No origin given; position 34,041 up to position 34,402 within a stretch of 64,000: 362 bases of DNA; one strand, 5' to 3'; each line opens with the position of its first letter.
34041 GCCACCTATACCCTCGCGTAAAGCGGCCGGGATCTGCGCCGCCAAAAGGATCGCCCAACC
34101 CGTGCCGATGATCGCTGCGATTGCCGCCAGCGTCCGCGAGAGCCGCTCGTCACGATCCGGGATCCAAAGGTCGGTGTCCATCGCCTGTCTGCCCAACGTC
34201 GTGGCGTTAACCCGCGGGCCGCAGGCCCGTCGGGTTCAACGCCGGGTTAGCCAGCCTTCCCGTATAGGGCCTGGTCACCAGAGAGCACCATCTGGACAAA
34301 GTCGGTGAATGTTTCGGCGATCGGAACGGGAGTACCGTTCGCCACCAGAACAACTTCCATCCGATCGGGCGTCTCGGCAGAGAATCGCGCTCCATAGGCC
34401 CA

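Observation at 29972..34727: Five structured repeats with attC architecture delimit a same-strand cassette array with no integrase nearby (CALIN-like)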

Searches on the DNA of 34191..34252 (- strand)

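Call 18: build_rna_model(alignment_id=A1, structure=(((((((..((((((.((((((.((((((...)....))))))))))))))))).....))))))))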
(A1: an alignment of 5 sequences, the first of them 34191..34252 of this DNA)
Model R1 built from alignment A1 (5 sequences, 66 columns); structure: as given.
model positions 62; base pairs 25; branch points 0; effective number of sequences 2.48; information 0.903 bits per position. Calibrated on 0.2 Mb of random sequence (short: E-values are rough).
structure used (alignment columns):
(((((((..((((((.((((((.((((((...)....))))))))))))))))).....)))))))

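Call 19: search_with_rna_model(model_id=R1, source=window, filters=off, max_evalue=10)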
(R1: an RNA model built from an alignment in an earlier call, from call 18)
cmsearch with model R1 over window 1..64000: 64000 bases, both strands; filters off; matches with E-value up to 10: 97.
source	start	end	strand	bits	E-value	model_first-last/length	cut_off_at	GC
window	33721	33782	-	85.1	1.3e-23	1-62/62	no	0.73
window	34191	34252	-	82.6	7.6e-23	1-62/62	no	0.73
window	30932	30993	-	80.1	4.6e-22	1-62/62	no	0.69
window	33233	33294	-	80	4.8e-22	1-62/62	no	0.69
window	32027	32091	-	55.2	2.5e-14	1-62/62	no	0.72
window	33721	33782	+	21.9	0.00061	1-62/62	no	0.73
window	20833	20874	-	16.6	0.026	1-62/62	no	0.88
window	58664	58700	+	16.2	0.034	12-48/62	no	0.73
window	28513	28587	+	16.2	0.037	1-62/62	no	0.75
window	33234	33294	+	15.4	0.061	1-62/62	no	0.69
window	14869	14906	-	15.4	0.063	1-62/62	no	0.84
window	34203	34243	+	15.4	0.064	10-50/62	no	0.76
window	46800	46851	+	15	0.086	1-62/62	no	0.75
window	3809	3862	-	14.6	0.11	1-62/62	no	0.74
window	9673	9700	+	14.2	0.14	1-62/62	no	0.64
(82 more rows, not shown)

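Call 20: search_with_rna_model(model_id=R1, sources=[L001, L002, L003, L004, L005, L006, L007, L008, L009, L010, L011, L012, L013, L014, L015, L016, L017, L018, L019, L020, L021, L022, L023, L024, L025, L026, L027, L028, L029, L030, L031, L032, L033, L034, L035, L036, L037, L038], max_evalue=0.1, make_alignment=true)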
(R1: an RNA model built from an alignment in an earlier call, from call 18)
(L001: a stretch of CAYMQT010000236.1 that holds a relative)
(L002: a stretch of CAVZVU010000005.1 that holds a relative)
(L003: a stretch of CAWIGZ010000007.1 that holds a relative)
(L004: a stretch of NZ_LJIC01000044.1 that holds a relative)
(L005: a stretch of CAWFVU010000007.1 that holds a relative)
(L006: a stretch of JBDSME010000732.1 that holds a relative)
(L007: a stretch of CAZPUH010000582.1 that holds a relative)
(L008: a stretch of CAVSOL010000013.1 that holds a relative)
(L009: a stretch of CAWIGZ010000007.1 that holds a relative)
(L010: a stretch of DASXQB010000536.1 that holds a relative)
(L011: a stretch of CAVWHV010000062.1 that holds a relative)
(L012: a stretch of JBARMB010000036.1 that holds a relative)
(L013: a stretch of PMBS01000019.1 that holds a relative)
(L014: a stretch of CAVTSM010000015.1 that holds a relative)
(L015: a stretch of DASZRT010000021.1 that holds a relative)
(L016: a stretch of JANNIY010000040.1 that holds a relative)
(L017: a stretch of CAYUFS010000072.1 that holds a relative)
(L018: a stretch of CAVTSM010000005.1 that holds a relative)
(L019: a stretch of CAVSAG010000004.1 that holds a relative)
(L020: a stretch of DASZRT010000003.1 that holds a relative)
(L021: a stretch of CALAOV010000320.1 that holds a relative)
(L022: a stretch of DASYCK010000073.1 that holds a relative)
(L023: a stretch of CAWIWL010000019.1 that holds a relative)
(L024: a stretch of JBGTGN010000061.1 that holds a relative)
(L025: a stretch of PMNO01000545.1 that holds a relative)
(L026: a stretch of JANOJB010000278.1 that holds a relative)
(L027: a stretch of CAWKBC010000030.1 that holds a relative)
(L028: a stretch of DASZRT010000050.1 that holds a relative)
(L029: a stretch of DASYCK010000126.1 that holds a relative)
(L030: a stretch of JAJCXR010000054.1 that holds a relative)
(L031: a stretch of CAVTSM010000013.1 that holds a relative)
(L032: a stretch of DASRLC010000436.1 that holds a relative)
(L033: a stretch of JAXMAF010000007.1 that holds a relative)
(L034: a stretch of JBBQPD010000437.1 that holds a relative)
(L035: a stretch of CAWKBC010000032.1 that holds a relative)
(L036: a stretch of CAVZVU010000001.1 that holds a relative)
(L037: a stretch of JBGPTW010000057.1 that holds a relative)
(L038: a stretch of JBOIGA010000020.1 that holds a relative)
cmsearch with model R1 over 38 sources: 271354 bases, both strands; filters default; matches with E-value up to 0.1: 173.
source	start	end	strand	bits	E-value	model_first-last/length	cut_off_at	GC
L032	2722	2783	-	83.3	2e-22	1-62/62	no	0.69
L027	931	992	+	83.3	2e-22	1-62/62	no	0.69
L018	3353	3414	-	81.8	5.8e-22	1-62/62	no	0.69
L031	5258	5319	-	81.6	6.9e-22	1-62/62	no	0.71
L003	5442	5503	-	80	2.2e-21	1-62/62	no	0.73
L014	3480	3541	-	79.3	3.6e-21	1-62/62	no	0.69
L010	737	798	+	79.2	3.8e-21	1-62/62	no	0.68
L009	214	275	-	78.8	5.1e-21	1-62/62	no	0.68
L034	3179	3240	-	78.6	5.8e-21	1-62/62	no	0.69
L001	5242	5303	+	78.4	6.6e-21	1-62/62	no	0.74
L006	245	306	-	78.2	7.9e-21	1-62/62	no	0.68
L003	7837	7898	-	78.1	8.2e-21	1-62/62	no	0.69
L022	2963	3024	-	77.7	1.1e-20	1-62/62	no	0.66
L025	6801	6862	-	77.5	1.3e-20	1-62/62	no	0.66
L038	5163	5224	-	76.6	2.5e-20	1-62/62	no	0.68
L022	5432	5493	-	76.4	2.8e-20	1-62/62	no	0.71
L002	3102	3163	+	76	3.6e-20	1-62/62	no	0.68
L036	7052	7113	-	75.7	4.7e-20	1-62/62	no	0.68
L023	5542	5603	+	75.1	6.9e-20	1-62/62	no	0.69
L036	5817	5878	-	74.9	8.3e-20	1-62/62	no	0.69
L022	6699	6761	-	73.8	1.8e-19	1-62/62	no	0.75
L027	2045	2106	+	73.3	2.5e-19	1-62/62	no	0.66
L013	164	225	+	72.8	3.6e-19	1-62/62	no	0.69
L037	7619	7680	+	72.4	4.8e-19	1-62/62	no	0.69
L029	1391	1452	-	72.1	5.9e-19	1-62/62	no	0.66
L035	6027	6088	+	72.1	5.9e-19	1-62/62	no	0.66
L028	6517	6579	-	71.9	7e-19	1-62/62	no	0.67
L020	81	143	+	71.6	8.5e-19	1-62/62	no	0.68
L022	2255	2320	-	71.6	8.7e-19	1-62/62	no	0.74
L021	26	87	+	70.4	2e-18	1-62/62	no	0.66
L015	132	194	-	70.3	2.1e-18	1-62/62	no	0.67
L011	159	220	-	70.3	2.3e-18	1-62/62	no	0.69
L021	1827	1889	+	69.8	3.1e-18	1-62/62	no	0.65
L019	2517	2579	-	69.5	3.9e-18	1-62/62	no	0.71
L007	5283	5349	-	68.5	8.1e-18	1-62/62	no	0.73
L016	174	236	-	67.7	1.5e-17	1-62/62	no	0.68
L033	1754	1815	-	67.5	1.7e-17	1-62/62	no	0.68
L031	3318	3380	-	67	2.4e-17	1-62/62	no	0.7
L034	4922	4983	-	66.6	3.2e-17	1-62/62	no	0.74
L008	1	54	+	65.9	5.1e-17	9-62/62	5'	0.69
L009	5019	5081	-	65.9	5.3e-17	1-62/62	no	0.73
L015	1250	1313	-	65.6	6.6e-17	1-62/62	no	0.72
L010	2072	2133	+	65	9.9e-17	1-62/62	no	0.69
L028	5985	6047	-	64.8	1.2e-16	1-62/62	no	0.68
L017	7530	7595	-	64.7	1.2e-16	1-62/62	no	0.71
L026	3599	3660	+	64.6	1.3e-16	1-62/62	no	0.63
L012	1494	1555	-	64.5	1.4e-16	1-62/62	no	0.63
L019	3474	3536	-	63.1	3.9e-16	1-62/62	no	0.65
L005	4621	4682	+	62.7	5.2e-16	1-62/62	no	0.69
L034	3931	3993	-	62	8.7e-16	1-62/62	no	0.68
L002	2603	2665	+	61.4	1.3e-15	1-62/62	no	0.67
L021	489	550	+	60.8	2e-15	1-62/62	no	0.71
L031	2436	2497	-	59.9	3.8e-15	1-62/62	no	0.69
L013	4102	4167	+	59.9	3.9e-15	1-62/62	no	0.7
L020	2869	2933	+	59.4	5.6e-15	1-62/62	no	0.63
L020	1934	2001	+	59.2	6.4e-15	1-62/62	no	0.65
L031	1815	1880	-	58.8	8.4e-15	1-62/62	no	0.73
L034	2227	2288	-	58.4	1.2e-14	1-62/62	no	0.69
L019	3907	3969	-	58.3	1.2e-14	1-62/62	no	0.68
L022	4617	4679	-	57.7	1.9e-14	1-62/62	no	0.71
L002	2182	2244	+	57.5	2.1e-14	1-62/62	no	0.65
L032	1033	1095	-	57.3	2.4e-14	1-62/62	no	0.7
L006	1207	1308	-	56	6.3e-14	1-62/62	no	0.73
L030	6859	6920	-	55.5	9e-14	1-62/62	no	0.65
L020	1362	1425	+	54.5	1.8e-13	1-62/62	no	0.66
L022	1817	1900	-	53.5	3.7e-13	1-62/62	no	0.62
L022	482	544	-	53.3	4.3e-13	1-62/62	no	0.7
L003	6581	6643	-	52.3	8.7e-13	1-62/62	no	0.63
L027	4020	4103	+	51.3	1.9e-12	1-62/62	no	0.7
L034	5484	5609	-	51.1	2.2e-12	1-62/62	no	0.72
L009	6226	6285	-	51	2.3e-12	1-62/62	no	0.62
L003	5770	5830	-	50.5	3.1e-12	1-62/62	no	0.62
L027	4984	5044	+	50.4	3.5e-12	1-62/62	no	0.66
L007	4693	4755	-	50.1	4.2e-12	1-62/62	no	0.68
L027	5939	5985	+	49.8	5.3e-12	1-62/62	no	0.66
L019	446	529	-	49.5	6.7e-12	1-62/62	no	0.71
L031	1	56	-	49.3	7.4e-12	1-56/62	3'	0.66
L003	3106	3166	-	49.1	8.7e-12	1-62/62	no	0.67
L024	4873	4933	-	47.4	3e-11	1-62/62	no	0.64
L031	2943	3027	-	47.3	3.1e-11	1-62/62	no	0.71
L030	6070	6129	-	46.3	6.4e-11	1-62/62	no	0.73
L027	1451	1534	+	45.9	8.6e-11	1-62/62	no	0.67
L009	2410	2494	-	45.9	8.6e-11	1-62/62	no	0.65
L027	6513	6597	+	45.9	8.8e-11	1-62/62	no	0.73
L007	6351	6434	-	45.9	8.8e-11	1-62/62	no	0.62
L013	4770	4840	+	45.6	1.1e-10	1-62/62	no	0.66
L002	1729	1812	+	45.1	1.6e-10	1-62/62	no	0.58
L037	6947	7018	+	44.4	2.4e-10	1-62/62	no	0.68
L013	5477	5547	+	43.9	3.6e-10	1-62/62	no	0.69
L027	3472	3625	+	43.9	3.6e-10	1-62/62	no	0.69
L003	5029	5113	-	43.8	4e-10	1-62/62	no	0.72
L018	7208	7360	-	42.2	1.2e-09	1-62/62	no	0.72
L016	917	1031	-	42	1.4e-09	1-62/62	no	0.62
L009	4501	4585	-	41.5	2e-09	1-62/62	no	0.64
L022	3447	3517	-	41.2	2.5e-09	1-62/62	no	0.65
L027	391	474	+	41.2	2.5e-09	1-62/62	no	0.65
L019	3006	3159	-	40.8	3.3e-09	1-62/62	no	0.71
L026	4775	4834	+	40.2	5.2e-09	1-62/62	no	0.72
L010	3900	3985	+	39.2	1.1e-08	1-62/62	no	0.64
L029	521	604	-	39.1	1.1e-08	1-62/62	no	0.65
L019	1501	1585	-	38.7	1.5e-08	1-62/62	no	0.71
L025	4887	4963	-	38.5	1.7e-08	1-62/62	no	0.66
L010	2888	2965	+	38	2.5e-08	1-62/62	no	0.67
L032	1817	1901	-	37.5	3.5e-08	1-62/62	no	0.65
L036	6649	6802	-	37.4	3.8e-08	1-62/62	no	0.69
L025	7941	7996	-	36.9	5.4e-08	8-62/62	5'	0.68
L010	2467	2518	+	36.6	6.9e-08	1-62/62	no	0.71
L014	2864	2947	-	36.5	7.1e-08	1-62/62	no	0.6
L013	3320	3424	+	35.7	1.3e-07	1-62/62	no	0.64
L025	5392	5455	-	35.3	1.7e-07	1-62/62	no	0.7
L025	7409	7451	-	34.5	3e-07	1-62/62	no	0.58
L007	4201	4257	-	33.1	8.3e-07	1-62/62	no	0.68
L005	6039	6107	+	32.1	1.7e-06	1-62/62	no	0.64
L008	636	701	+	31.2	3.3e-06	1-62/62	no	0.62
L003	1462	1545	-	28.9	1.7e-05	1-62/62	no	0.62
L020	766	849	+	28.9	1.7e-05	1-62/62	no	0.62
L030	2093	2171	-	28.2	2.8e-05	1-62/62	no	0.62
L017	6966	7050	-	28.1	3.1e-05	1-62/62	no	0.68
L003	7423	7572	-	27.9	3.3e-05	1-62/62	no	0.76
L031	372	455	-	27.7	4e-05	1-62/62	no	0.62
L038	5163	5224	+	27.5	4.7e-05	1-62/62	no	0.68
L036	5282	5366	-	27.2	5.7e-05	1-62/62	no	0.64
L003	7837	7898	+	27.1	6.3e-05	1-62/62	no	0.69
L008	1579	1641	+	26.7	8.2e-05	1-62/62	no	0.68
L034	429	498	-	26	0.00013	1-62/62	no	0.66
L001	5242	5303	-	26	0.00014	1-62/62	no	0.74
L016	174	236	+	25.8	0.00016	1-62/62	no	0.68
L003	1978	2037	-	25.8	0.00016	1-62/62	no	0.67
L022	6699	6761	+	25.6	0.00017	1-62/62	no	0.75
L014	3480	3541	+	25.5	0.00019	1-62/62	no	0.69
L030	1370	1427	-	25.3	0.00022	1-62/62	no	0.6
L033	1557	1617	+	25.1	0.00025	1-62/62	no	0.7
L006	245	306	+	25.1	0.00025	1-62/62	no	0.68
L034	1653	1734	-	25.1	0.00026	1-62/62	no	0.72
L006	799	846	-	25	0.00028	1-62/62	no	0.62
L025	6801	6862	+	24.4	0.00042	1-62/62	no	0.66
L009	214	275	+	24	0.00055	1-62/62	no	0.68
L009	5556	5710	-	23.4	0.00086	1-62/62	no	0.73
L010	737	798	-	23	0.0012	1-62/62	no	0.68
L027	931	992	-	22.8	0.0013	1-62/62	no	0.69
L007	3991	4055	-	22.8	0.0014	1-62/62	no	0.72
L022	2255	2320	+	22.7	0.0014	1-62/62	no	0.74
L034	3179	3240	+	22.2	0.002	1-62/62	no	0.69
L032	2722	2783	+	22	0.0024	1-62/62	no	0.69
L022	5432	5493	+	21.9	0.0025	1-62/62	no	0.71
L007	5283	5349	+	21.8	0.0027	1-62/62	no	0.73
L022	1124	1277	-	21.7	0.0029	1-62/62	no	0.75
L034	4922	4983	+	21.5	0.0033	1-62/62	no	0.74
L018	3353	3414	+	21.4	0.0036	1-62/62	no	0.69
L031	3318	3380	+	21.1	0.0046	1-62/62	no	0.7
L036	5817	5878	+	20.5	0.0068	1-62/62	no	0.69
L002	3102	3163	-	20.5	0.0071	1-62/62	no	0.68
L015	132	194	+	20.3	0.008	1-62/62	no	0.67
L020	4009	4067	+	19.5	0.014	1-62/62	no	0.73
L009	5019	5081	+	19.4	0.015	1-62/62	no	0.73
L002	3604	3665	+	19.4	0.015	1-62/62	no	0.69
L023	5542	5603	-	19.4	0.015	1-62/62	no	0.69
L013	164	225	-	19.3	0.016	1-62/62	no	0.69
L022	2963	3024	+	19.3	0.016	1-62/62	no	0.66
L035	6682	6762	+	19.2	0.018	1-62/62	no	0.72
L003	2183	2222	-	19.1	0.019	1-62/62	no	0.68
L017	5241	5293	+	19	0.02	1-62/62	no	0.77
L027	5306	5345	+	18.9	0.022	1-62/62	no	0.62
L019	3478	3535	+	18.8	0.023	1-62/62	no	0.66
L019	2169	2212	-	18.7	0.025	1-62/62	no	0.75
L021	26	87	-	18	0.042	1-62/62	no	0.66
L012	1506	1547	+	17.9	0.045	10-51/62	no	0.71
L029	1403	1444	+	17.9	0.045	10-51/62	no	0.71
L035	6035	6076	-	17.9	0.045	10-51/62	no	0.71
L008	2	42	-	17.4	0.064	10-50/62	no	0.78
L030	6083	6121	+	17.1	0.082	11-49/62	no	0.79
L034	2236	2284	+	16.9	0.089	1-62/62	no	0.71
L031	2436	2497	+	16.8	0.098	1-62/62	no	0.69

Alignment A2: 150 matches aligned to the model, 198 columns, each read 5' to 3' on its own strand. Consensus structure (alignment columns), stored with it:
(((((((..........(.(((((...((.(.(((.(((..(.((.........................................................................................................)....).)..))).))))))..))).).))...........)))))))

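Call 41: search_with_rna_model(model_id=R1, sources=[L039, L040, L042, L043, L044], filters=off, max_evalue=1, show_alignments=6)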
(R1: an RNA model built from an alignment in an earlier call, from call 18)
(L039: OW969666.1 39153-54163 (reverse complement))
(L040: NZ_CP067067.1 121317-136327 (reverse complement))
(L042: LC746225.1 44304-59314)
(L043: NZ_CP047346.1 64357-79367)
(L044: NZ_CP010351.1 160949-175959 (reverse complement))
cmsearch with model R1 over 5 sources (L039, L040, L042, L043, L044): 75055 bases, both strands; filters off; matches with E-value up to 1: 17.
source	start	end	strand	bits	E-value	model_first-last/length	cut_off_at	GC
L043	6003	6062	-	38.2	5.8e-09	1-62/62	no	0.62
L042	6448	6504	-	35.7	3.6e-08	1-62/62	no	0.67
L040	821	877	-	22.8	0.00036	1-62/62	no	0.56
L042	5572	5641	-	18.3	0.0094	1-62/62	no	0.6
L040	6121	6190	-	17.7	0.014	1-62/62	no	0.59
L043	5066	5123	-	16.1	0.044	1-62/62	no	0.47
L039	6295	6374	-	16.1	0.044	4-59/62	no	0.49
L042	6448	6504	+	14.5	0.14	1-62/62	no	0.67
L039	11272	11314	+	14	0.2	1-62/62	no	0.74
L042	14478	14496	+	12.9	0.45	1-62/62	no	0.63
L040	156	194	+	12.8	0.48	1-62/62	no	0.56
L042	4907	4945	+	12.8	0.48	1-62/62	no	0.56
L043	4401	4439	+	12.8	0.48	1-62/62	no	0.56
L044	4952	4990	+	12.8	0.48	1-62/62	no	0.56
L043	8548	8592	-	12.6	0.56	1-62/62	no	0.53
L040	6458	6515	-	12.1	0.77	1-62/62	no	0.5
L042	14478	14496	-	12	0.85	1-62/62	no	0.63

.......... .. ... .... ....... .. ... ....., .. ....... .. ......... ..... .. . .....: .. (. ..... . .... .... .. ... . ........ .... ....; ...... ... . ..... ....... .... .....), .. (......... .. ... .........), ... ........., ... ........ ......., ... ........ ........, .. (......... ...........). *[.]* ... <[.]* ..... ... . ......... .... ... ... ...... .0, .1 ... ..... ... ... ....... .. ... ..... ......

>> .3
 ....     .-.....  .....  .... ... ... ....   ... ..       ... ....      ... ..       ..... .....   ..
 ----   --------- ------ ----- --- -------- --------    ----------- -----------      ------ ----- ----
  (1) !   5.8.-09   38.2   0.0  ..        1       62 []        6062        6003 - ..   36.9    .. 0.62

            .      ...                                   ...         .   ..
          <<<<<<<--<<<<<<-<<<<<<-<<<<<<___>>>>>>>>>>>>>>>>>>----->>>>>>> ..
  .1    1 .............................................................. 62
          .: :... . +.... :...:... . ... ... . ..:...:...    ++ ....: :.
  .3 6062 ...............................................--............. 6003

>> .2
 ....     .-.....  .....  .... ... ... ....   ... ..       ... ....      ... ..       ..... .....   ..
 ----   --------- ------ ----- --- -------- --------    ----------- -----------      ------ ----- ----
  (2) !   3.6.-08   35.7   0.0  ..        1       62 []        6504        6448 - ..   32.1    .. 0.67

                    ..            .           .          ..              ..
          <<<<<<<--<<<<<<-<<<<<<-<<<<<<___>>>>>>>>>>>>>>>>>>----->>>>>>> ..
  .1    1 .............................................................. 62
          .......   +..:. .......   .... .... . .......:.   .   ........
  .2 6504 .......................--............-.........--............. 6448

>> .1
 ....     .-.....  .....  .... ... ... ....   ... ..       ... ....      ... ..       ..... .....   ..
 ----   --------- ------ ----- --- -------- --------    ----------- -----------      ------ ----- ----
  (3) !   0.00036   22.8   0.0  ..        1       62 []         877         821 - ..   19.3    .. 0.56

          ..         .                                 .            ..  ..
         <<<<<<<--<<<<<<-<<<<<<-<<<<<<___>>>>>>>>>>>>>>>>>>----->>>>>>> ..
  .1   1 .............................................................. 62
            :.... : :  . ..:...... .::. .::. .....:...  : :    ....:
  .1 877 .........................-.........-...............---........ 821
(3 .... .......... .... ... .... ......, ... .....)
